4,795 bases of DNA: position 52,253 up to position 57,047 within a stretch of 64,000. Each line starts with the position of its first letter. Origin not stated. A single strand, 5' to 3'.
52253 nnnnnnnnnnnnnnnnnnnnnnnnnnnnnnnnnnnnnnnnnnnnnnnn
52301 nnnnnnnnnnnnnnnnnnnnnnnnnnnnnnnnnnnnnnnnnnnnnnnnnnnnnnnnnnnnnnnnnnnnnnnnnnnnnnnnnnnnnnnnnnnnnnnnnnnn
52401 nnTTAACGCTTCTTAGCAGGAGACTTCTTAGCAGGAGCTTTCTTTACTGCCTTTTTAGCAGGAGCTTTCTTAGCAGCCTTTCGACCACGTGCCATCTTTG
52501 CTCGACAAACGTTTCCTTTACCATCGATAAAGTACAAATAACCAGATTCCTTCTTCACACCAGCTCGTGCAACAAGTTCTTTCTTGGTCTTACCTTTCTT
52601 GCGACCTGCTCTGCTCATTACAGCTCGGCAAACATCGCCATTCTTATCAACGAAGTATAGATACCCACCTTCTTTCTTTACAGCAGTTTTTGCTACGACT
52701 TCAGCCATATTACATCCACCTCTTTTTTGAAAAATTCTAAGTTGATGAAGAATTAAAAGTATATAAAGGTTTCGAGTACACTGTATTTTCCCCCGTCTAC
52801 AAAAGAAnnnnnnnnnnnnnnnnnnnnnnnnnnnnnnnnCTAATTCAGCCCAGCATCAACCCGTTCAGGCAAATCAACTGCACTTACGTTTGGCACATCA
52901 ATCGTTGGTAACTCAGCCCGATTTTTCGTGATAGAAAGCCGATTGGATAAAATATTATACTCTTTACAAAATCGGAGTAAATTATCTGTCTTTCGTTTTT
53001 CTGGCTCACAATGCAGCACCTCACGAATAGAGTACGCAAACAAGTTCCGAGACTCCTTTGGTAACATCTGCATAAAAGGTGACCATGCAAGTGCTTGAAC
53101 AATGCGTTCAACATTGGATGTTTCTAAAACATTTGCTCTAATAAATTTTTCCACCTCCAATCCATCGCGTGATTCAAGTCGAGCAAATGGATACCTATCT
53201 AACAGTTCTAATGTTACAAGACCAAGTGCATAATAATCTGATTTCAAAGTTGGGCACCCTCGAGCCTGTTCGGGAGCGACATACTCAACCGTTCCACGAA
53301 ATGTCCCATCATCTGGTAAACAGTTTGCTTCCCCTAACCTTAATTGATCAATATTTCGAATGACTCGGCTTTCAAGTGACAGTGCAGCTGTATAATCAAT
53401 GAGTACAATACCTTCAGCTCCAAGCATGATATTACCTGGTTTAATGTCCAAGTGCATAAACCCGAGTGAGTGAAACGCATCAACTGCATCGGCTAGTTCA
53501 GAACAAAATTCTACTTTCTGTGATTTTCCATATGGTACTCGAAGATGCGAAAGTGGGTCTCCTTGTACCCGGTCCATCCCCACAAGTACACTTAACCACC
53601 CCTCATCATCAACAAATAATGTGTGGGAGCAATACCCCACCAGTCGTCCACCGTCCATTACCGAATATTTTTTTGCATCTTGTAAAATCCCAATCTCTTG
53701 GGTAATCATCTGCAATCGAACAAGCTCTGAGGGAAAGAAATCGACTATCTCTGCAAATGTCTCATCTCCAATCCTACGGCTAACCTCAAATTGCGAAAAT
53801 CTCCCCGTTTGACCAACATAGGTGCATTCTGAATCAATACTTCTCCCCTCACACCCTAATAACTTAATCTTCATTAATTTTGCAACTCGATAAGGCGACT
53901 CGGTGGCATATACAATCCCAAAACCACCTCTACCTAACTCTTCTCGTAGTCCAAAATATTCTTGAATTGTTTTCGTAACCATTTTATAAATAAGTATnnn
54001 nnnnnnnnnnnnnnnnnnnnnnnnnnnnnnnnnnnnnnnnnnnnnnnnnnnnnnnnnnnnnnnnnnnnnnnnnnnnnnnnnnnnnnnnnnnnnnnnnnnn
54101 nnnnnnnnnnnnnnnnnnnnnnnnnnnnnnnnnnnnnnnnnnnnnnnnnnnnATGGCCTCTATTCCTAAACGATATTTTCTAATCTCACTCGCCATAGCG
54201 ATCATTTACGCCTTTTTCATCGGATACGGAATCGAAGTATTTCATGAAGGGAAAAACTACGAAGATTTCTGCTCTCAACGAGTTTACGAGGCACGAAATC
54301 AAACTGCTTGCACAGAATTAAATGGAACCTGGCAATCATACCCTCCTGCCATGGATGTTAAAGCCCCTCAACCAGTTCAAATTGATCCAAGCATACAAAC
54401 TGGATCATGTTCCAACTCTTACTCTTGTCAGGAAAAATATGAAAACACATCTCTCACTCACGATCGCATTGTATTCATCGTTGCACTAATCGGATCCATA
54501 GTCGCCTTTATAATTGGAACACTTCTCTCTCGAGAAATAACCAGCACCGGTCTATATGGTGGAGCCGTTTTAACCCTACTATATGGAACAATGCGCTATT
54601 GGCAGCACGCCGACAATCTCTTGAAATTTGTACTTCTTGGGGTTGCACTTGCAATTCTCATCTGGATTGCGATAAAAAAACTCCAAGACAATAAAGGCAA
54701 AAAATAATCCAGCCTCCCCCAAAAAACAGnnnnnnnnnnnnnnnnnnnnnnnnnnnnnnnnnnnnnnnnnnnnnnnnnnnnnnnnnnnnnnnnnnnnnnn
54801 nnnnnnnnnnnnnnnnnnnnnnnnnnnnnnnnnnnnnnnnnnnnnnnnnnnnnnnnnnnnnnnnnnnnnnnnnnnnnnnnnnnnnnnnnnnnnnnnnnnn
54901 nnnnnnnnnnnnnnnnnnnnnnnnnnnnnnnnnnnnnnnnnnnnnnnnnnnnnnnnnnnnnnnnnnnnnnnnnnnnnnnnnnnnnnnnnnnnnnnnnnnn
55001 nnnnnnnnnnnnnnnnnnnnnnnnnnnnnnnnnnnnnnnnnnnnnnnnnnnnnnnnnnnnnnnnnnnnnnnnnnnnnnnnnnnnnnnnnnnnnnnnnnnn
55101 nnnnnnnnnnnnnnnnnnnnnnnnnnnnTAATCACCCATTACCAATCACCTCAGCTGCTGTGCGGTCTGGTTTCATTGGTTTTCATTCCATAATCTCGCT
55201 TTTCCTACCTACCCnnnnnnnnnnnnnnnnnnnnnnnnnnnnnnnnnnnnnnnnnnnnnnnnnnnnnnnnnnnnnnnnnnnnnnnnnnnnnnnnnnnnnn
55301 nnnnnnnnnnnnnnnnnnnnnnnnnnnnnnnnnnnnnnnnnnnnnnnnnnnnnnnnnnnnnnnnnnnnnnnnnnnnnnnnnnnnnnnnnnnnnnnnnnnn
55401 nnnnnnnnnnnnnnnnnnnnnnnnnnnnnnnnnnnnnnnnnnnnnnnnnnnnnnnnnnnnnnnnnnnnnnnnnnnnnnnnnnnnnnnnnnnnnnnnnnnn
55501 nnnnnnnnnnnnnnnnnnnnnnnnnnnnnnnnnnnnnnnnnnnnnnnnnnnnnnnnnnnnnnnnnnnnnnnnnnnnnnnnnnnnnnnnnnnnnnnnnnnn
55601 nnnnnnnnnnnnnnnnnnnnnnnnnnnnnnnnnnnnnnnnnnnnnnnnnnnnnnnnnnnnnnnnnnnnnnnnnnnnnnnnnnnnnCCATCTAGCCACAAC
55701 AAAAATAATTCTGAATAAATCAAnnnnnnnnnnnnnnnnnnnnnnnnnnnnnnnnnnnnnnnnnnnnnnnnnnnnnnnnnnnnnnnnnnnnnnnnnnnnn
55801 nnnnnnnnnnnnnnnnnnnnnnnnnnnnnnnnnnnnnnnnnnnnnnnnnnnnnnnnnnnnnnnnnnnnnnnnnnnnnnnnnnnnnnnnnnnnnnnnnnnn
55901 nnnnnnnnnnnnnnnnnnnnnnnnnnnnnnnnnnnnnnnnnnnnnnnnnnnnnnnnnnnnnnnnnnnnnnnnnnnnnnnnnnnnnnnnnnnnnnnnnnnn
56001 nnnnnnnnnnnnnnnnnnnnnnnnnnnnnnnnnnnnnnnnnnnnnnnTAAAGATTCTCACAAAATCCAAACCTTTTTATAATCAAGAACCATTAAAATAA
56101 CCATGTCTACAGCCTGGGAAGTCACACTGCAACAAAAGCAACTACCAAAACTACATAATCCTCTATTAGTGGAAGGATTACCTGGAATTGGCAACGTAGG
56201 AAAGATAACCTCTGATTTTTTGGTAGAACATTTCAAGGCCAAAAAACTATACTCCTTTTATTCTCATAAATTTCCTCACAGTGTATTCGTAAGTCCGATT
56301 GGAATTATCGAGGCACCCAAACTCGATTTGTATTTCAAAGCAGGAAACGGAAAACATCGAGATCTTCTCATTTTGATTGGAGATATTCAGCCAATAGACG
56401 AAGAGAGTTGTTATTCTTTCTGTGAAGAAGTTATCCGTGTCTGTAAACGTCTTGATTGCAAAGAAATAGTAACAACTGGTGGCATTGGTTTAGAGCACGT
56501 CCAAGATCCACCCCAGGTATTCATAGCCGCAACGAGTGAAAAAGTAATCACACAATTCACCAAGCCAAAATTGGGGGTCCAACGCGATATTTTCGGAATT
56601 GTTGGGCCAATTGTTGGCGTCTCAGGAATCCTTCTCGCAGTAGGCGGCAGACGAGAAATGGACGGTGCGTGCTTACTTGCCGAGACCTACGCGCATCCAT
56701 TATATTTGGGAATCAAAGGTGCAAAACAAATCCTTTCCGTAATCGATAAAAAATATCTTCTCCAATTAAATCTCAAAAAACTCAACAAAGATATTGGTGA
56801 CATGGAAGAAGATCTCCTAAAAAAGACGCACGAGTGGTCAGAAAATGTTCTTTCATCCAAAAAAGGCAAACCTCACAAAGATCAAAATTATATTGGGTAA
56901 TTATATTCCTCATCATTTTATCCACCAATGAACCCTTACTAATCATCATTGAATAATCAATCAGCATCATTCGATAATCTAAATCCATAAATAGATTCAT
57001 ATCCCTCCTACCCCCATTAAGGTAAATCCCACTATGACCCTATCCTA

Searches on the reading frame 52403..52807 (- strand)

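Call 30: search_protein_families(library=pfam, proteins=[window:52403-52807:-], max_evalue=0.01)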
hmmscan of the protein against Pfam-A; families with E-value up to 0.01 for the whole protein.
window:52403-52807:- (134 aa): 1 family
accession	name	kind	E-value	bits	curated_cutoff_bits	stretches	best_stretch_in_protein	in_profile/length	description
PF00440.29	TetR_N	-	0.0065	16.7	24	0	76-93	20-37/47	Bacterial regulatory proteins, tetR family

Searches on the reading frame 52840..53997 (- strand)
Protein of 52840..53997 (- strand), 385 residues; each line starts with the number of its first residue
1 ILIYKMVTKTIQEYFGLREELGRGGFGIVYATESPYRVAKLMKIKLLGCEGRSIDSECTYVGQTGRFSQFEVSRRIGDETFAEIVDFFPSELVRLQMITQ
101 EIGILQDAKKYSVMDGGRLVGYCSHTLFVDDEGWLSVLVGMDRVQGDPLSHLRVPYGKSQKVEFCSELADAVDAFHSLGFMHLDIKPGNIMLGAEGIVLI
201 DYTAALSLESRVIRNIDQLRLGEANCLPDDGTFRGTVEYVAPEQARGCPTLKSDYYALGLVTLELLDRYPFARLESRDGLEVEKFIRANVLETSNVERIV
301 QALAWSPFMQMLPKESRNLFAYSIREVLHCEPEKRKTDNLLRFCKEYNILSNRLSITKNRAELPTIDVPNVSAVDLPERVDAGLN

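Call 30: search_protein_families(library=pfam, proteins=[window:52840-53997:-], max_evalue=0.01)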
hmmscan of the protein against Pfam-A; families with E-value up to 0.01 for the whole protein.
window:52840-53997:- (385 aa): 2 families
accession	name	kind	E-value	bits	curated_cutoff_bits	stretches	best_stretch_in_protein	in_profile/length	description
PF00069.31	Pkinase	-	1.3e-15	58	31.7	1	141-337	77-253/263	Protein kinase domain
PF07714.23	PK_Tyr_Ser-Thr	-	2.7e-05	24.1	23.1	1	153-276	96-210/258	Protein tyrosine and serine/threonine kinase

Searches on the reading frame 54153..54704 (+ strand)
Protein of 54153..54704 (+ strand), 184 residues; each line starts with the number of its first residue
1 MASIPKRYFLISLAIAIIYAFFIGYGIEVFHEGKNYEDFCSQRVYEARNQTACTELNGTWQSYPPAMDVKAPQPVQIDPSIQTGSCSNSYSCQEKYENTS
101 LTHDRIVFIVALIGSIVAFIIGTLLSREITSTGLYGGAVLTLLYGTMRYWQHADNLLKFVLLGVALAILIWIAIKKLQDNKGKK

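Call 30: search_protein_families(library=pfam, proteins=[window:54153-54704:+], max_evalue=0.01)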
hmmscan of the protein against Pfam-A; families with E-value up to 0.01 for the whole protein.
window:54153-54704:+ (184 aa): 1 family
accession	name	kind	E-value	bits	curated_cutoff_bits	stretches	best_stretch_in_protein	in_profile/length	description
PF03253.19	UT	-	0.0021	17.7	25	1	102-177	189-267/292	Urea transporter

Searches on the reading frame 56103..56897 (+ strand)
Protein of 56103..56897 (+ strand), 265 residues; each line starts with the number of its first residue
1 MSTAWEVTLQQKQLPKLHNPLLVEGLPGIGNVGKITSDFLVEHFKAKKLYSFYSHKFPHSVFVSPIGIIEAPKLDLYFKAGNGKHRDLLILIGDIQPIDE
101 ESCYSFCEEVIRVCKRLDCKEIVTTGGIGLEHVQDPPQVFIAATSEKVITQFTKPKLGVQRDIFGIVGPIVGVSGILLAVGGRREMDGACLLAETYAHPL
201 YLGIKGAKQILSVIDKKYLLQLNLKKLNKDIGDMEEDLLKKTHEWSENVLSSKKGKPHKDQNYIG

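Call 59: search_protein_families(library=pfam, proteins=[window:56103-56897:+], max_evalue=0.0001)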
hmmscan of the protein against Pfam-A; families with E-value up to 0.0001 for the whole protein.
window:56103-56897:+ (265 aa): 1 family
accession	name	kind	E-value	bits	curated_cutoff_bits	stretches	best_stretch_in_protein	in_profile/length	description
PF09754.15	PAC2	-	4.5e-34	118.6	25.8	1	22-238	1-211/215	PAC2 family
